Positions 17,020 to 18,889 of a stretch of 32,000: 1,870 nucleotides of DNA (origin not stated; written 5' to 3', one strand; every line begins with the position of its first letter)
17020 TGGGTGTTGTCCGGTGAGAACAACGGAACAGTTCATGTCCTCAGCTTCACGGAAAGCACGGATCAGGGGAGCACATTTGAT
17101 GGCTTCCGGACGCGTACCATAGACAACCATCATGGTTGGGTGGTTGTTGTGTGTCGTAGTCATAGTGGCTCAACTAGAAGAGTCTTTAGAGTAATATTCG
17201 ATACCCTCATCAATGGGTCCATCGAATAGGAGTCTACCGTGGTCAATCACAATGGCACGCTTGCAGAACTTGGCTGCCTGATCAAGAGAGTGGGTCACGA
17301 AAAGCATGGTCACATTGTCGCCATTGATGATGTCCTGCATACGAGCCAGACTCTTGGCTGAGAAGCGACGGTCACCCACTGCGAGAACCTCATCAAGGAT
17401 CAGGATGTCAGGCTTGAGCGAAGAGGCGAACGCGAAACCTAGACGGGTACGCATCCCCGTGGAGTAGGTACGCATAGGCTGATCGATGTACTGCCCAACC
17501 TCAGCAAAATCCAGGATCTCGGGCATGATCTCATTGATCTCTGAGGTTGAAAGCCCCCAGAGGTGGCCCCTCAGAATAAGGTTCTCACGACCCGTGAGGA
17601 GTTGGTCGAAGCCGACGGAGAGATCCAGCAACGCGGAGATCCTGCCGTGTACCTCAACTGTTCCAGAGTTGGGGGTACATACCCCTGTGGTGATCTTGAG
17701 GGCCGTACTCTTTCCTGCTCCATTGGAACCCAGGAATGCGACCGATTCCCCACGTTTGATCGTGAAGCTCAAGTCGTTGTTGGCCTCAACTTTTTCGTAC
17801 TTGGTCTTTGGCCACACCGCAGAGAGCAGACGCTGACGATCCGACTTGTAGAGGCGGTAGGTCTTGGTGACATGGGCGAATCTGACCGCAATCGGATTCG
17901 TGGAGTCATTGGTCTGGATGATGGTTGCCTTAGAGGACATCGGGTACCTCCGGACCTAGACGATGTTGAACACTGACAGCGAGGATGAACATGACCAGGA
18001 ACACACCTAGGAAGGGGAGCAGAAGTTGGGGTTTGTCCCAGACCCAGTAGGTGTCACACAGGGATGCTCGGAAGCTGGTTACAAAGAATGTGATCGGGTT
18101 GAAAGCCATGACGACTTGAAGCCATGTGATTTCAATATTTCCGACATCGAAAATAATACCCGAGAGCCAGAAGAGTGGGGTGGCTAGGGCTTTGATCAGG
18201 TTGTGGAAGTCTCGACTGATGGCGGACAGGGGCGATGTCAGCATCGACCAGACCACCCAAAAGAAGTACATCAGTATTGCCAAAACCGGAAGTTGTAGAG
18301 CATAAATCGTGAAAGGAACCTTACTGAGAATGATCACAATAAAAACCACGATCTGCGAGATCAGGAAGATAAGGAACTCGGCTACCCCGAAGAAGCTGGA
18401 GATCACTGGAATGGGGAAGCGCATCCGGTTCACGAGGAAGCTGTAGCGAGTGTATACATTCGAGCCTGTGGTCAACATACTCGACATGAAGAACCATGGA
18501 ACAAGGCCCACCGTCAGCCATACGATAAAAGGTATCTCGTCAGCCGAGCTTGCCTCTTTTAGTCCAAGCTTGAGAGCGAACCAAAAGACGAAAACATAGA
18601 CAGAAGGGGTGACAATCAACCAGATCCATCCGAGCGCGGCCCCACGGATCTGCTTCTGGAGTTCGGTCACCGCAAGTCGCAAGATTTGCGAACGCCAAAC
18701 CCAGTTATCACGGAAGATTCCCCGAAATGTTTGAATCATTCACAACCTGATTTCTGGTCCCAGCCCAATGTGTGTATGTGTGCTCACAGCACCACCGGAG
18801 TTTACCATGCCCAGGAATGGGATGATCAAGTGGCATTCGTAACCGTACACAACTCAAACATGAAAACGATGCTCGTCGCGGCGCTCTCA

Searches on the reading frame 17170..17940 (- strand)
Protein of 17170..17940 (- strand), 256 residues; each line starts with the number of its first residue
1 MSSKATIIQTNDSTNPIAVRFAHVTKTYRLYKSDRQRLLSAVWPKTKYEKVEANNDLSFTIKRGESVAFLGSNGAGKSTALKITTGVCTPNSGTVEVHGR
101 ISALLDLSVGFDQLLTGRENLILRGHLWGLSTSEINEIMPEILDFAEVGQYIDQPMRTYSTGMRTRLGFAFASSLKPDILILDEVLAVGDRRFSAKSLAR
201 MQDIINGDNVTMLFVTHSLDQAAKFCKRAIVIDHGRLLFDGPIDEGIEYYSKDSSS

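Call 48: search_protein_families(library=pfam, proteins=[window:17170-17940:-], max_evalue=0.001)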
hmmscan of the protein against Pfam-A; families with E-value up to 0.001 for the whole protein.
window:17170-17940:- (256 aa): 1 family
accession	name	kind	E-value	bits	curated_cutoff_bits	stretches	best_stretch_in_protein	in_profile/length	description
PF00005.33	ABC_tran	-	3.9e-20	73.3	25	1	55-185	2-135/137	ABC transporter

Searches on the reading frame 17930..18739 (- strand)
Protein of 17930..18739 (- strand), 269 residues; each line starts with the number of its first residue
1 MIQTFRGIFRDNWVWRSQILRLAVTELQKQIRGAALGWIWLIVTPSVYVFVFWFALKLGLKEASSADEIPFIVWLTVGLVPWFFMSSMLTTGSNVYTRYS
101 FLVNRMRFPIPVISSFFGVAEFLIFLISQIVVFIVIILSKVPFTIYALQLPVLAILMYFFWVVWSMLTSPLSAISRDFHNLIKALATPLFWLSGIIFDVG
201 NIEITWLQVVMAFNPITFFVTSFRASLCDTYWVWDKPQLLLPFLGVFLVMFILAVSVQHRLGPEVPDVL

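Call 48: search_protein_families(library=pfam, proteins=[window:17930-18739:-], max_evalue=0.001)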
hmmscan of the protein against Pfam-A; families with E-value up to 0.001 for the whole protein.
window:17930-18739:- (269 aa): 1 family
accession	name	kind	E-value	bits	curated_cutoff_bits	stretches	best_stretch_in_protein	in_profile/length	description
PF01061.29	ABC2_membrane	-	1.3e-11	44.8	26.9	1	18-226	2-209/211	ABC-2 type transporter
